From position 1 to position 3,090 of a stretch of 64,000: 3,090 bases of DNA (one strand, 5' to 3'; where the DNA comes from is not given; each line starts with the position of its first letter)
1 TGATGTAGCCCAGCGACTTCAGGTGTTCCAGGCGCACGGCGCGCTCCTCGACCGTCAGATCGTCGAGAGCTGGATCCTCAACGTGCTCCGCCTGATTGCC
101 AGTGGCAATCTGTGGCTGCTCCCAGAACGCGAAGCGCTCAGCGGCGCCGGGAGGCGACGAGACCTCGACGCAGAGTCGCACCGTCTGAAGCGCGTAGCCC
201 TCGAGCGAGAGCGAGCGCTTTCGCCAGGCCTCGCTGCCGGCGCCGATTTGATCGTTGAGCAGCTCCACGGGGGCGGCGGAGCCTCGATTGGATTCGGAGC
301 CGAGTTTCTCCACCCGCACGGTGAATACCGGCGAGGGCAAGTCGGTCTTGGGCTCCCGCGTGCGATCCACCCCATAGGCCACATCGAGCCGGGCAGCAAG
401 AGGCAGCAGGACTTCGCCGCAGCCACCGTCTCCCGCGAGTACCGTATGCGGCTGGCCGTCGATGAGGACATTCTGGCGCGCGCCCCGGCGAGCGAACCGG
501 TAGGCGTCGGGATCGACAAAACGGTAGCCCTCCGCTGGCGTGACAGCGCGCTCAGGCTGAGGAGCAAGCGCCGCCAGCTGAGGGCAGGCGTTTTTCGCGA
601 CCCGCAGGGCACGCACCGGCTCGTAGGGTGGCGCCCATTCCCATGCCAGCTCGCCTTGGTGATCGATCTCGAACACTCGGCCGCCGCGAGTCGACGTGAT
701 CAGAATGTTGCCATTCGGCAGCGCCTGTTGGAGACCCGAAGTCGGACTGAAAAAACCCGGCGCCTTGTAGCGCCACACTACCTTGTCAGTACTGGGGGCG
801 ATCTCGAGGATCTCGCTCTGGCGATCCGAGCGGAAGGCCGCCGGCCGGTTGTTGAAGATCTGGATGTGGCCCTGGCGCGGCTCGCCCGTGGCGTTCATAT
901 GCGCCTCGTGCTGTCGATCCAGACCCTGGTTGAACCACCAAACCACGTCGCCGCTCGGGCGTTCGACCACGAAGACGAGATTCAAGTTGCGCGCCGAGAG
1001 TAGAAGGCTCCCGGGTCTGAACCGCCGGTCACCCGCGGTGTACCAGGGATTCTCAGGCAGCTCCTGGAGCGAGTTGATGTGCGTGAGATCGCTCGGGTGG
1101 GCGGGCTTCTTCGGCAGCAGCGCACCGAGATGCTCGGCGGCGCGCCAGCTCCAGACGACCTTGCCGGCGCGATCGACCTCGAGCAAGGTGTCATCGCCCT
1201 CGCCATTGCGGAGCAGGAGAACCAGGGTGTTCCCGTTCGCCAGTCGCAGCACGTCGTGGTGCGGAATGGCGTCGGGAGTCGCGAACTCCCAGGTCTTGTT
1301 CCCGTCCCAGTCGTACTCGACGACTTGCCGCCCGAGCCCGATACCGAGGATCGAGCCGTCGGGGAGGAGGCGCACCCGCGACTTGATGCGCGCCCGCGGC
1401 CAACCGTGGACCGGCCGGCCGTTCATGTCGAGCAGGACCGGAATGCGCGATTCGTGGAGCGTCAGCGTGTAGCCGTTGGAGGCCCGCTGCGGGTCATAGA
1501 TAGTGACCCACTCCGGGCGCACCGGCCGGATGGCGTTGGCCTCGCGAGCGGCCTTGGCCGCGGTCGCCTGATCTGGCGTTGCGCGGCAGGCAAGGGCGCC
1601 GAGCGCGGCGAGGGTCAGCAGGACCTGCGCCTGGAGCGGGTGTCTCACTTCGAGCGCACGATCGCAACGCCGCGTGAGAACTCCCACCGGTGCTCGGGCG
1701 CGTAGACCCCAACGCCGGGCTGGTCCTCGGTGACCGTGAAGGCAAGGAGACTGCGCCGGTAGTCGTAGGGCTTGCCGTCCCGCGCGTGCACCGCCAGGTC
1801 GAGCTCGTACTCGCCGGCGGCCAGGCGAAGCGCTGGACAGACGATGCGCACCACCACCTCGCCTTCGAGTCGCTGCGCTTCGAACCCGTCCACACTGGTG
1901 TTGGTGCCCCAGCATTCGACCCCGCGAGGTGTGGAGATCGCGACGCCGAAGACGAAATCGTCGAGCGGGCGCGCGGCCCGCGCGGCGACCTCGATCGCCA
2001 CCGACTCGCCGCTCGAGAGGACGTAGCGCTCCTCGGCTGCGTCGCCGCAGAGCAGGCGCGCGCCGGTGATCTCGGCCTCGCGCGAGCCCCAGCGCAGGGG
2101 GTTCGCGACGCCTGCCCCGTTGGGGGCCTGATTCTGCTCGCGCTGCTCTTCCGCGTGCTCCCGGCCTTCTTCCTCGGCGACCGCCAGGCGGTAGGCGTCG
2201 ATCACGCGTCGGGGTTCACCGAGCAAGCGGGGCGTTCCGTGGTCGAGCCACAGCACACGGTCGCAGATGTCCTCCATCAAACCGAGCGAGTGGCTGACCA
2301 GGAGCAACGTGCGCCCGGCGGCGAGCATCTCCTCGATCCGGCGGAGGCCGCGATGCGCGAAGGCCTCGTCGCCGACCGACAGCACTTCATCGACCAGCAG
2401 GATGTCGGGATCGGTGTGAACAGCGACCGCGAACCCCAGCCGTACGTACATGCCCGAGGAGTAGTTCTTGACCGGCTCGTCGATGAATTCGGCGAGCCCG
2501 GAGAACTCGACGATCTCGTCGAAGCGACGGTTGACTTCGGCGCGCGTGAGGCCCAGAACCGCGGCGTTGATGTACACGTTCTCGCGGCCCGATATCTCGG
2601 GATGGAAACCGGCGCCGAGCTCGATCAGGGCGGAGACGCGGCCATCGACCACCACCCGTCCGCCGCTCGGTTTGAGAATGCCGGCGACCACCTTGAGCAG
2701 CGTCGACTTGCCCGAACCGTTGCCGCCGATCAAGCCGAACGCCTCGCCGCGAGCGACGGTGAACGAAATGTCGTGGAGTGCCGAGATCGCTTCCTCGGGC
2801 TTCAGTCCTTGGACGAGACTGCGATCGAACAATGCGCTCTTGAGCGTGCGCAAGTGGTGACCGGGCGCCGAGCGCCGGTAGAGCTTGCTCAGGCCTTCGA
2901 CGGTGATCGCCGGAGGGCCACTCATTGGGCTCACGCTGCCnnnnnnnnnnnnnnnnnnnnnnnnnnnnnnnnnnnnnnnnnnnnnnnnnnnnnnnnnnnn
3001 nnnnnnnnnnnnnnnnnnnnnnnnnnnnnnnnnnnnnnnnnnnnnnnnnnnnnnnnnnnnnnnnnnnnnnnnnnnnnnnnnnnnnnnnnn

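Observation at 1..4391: O-polysaccharide-type ABC export operon: methyltransferase, Wzm, CBM-bearing Wzt, then a coupled ASST-like secreted/lipoprotein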

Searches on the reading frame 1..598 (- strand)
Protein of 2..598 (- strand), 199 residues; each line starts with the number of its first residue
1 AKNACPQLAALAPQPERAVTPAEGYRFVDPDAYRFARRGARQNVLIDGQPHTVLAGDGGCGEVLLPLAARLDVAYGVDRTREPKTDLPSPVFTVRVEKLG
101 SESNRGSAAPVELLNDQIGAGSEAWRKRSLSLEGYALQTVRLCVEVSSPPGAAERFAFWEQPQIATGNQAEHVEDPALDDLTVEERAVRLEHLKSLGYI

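Call 58: predict_structure(alignment_id=A3)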
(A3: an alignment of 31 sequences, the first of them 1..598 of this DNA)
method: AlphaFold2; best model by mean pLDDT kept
length: 199 residues; sequences in the alignment: 31
mean_pLDDT: 86.0   pTM: 0.72
mean pLDDT of the five models: 86.0, 85.2, 84.6, 83.8, 82.7
residues with pLDDT >= 90: 106; 70-90: 65; 50-70: 24; < 50: 4
segments of 3 or more residues with pLDDT < 50: 173-176
pLDDT, mean of each block of 10 residues (from residue 1): 75 83 72 81 95 95 93 96 91 95 74 97 96 94 94 91 83 53 85 76
secondary structure, 60 per line:
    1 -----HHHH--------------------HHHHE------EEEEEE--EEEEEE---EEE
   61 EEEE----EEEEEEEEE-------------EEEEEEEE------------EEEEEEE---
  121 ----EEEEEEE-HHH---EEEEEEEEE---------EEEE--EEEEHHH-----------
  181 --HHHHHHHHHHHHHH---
elements in order: H6-9 H30-33 E41-46 E49-54 E58-64 E69-77 E91-98 E111-117 E125-131 E139-147 E157-160 E163-166 H183-196
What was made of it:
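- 104..496 (-): C-terminal jelly-roll / beta-sandwich domain (residues about 385-515) with invariant Cys410 and Cys493. It is specific to this family. AF2 model, pLDDT 86 (call 58).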

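Call 89: search_protein_representatives(protein=window:2-598:-)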
Query: 199 residues. Proteins with E-value up to 0.001 (for the whole library): 90; up to 1e-10: 27; up to 1e-30: 2. The best 90 are listed.
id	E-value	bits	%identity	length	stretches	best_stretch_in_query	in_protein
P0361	1.3e-41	158.7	51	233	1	3-199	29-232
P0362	4.8e-33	130.8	46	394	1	3-199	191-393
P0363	7.5e-27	110.6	39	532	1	1-199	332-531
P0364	7.7e-27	110.5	42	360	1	3-199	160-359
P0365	7.9e-27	110.5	37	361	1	3-199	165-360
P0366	1.1e-26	110.1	39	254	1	4-199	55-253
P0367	4.1e-24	101.6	39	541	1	3-199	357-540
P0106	3.1e-23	98.8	39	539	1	4-199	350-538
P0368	7.9e-22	94.2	38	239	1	4-199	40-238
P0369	1.9e-21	92.9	34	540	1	4-199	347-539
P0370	6.3e-21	91.2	38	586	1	5-199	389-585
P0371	6.0e-20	88.1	39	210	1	3-199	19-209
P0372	1.3e-17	80.4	40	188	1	5-138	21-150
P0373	1.8e-17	80.0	36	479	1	4-199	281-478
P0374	5.9e-17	78.3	38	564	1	3-199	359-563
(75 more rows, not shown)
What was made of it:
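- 104..496 (-): The full-length ones carry it at the C-terminal end of ASST-like proteins; the rest are short proteins or fragments (call 89).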

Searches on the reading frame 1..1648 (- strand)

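Call 5: search_protein_families(library=pfam, proteins=[window:1-1648:-], max_evalue=0.1)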
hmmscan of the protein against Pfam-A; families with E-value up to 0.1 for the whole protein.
window:1-1648:- (549 aa): 3 families
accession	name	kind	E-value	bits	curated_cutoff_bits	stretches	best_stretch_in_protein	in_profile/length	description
PF14269.12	Arylsulfotran_2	-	4.5e-21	76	27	1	152-337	96-297/301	Arylsulfotransferase (ASST)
PF05935.17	Arylsulfotrans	-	1.9e-14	53.9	24.2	1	65-239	25-213/374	Arylsulfotransferase (ASST)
PF13360.13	PQQ_2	-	7.6e-07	29.5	27.6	1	227-345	7-106/233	Outer membrane protein assembly factor BamB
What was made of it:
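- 1..1648 (-): ASST-family lipoprotein gene: codons 1-549 of 550 plus the first base of codon 550. The rest of the last codon and the stop lie 5 nt beyond the window. Pfam Arylsulfotran_2 4.5e-21, Arylsulfotrans 1.9e-14, PQQ_2 7.6e-07 (call 5).
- On Aryl-sulfate sulfotransferase (ASST; Pfam PF05935 / PF14269): PF05935 scores 53.9 bits (cut-off 24.2) (call 5).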

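Call 6: search_protein_families(library=ncbifam, proteins=[window:1-1648:-], max_evalue=0.1)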
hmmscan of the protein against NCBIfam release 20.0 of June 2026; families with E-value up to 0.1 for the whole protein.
window:1-1648:- (549 aa): 0 families

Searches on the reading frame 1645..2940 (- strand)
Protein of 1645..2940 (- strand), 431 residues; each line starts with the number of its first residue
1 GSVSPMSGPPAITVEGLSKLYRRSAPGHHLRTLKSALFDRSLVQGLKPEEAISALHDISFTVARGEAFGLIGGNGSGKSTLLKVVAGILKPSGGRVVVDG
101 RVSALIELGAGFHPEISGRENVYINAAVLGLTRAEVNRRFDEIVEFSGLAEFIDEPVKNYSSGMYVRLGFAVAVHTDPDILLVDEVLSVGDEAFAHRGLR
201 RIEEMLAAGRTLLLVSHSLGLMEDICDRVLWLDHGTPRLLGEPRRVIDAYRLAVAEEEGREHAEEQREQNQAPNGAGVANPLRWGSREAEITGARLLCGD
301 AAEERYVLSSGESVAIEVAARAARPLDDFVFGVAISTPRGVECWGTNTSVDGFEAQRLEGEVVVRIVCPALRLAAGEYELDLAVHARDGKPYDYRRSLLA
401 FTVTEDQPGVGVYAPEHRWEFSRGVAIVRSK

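Call 5: search_protein_families(library=pfam, proteins=[window:1645-2940:-], max_evalue=0.1)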
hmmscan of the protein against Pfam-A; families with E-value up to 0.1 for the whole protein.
window:1645-2940:- (431 aa): 9 families
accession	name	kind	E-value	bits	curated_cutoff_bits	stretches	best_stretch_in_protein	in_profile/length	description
PF14524.12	Wzt_C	-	1.8e-24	86.8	30.4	1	282-413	3-141/143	Wzt C-terminal domain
PF00005.33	ABC_tran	-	6.5e-22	79.1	25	1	55-186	1-135/137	ABC transporter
PF13304.12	AAA_21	-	5.6e-05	23.8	27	1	69-89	3-26/304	AAA domain, putative AbiEii toxin, Type IV TA system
PF13555.12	AAA_29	-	0.0004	20.5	27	1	60-92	17-49/61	P-loop containing region of AAA domain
PF25199.1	nSTAND_NTPase5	-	0.006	16.9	34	0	65-89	41-65/145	Novel STAND NTPase 5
PF13604.12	AAA_30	-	0.019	15.1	27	1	67-98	20-51/191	AAA domain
PF03308.22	MeaB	-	0.027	13.9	23.1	1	49-98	17-66/273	Methylmalonyl Co-A mutase-associated GTPase MeaB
PF13191.12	AAA_16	-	0.031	15.2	32.6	1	50-105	7-63/167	AAA ATPase domain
PF00006.31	ATP-synt_ab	-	0.06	13.4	29.5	0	57-86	6-35/213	ATP synthase alpha/beta family, nucleotide-binding domain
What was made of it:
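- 1645..2925 (-): wzt: ABC ATPase (NBD, residues 1-255, nt 2161-2925) with a C-terminal cap-binding domain (residues 277-415, nt 1681-2097). Pfam ABC_tran and Wzt_C (call 5).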

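Call 6: search_protein_families(library=ncbifam, proteins=[window:1645-2940:-], max_evalue=0.1)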
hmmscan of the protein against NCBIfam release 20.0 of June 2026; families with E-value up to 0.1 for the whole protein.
window:1645-2940:- (431 aa): 187 families (the best 25 are shown)
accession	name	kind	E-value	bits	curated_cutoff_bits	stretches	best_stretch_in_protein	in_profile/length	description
NF010065.0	PRK13545.1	equivalog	9.8e-56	189.5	538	1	53-258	38-242/549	teichoic acids export protein ATP-binding subunit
NF050108.1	galactan_ABC_ATP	equivalog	7.6e-55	185.8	400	1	51-251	41-241/244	galactan export ABC transporter ATP-binding subunit Wzt/RfbE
NF010066.0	PRK13546.1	equivalog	2.7e-52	177.7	320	1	48-268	33-252/264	teichoic acids export ABC transporter ATP-binding subunit TagH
TIGR01188.1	drrA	subfamily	8.3e-32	110.7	312.45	1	51-236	5-201/302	daunorubicin resistance ABC transporter, ATP-binding protein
NF010060.0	PRK13537.1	equivalog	4.3e-29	101.4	521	1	55-249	31-236/314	nodulation factor ABC transporter ATP-binding protein NodI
TIGR01288.1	nodI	equivalog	9.3e-29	100.4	424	1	55-249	20-225/303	nodulation factor ABC transporter ATP-binding protein NodI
NF010059.0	PRK13536.1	equivalog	2.4e-28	98.9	549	1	55-249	59-264/342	nodulation factor ABC transporter ATP-binding protein NodI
TIGR03740.1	galliderm_ABC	subfamily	1.7e-25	90.1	309.75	1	53-235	14-200/223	lantibiotic protection ABC transporter ATP-binding subunit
TIGR04521.1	ECF_ATPase_2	equivalog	6.9e-25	87.7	330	2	52-102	18-68/279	energy-coupling factor transporter ATPase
TIGR01166.1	cbiO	subfamily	1.4e-24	86.6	211.8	2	51-101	4-54/190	cobalt ABC transporter, ATP-binding protein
NF033858.1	ABC2_perm_RbbA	equivalog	1.1e-22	79.8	1050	2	108-186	85-163/909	ribosome-associated ATPase/putative transporter RbbA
TIGR03375.1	type_I_sec_LssB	subfamily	1.3e-22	79.9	693.1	2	48-101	476-529/696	type I secretion system permease/ATPase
TIGR03522.1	GldA_ABC_ATP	equivalog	2e-22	80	402.6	1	53-235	16-208/301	gliding motility-associated ABC transporter ATP-binding subunit GldA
TIGR02673.1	FtsE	equivalog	2.2e-22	79.8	264.85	2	119-235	97-213/214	cell division ATP-binding protein FtsE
TIGR02314.1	ABC_MetN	equivalog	1e-21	77.4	499.7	2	49-101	15-67/343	methionine ABC transporter ATP-binding protein MetN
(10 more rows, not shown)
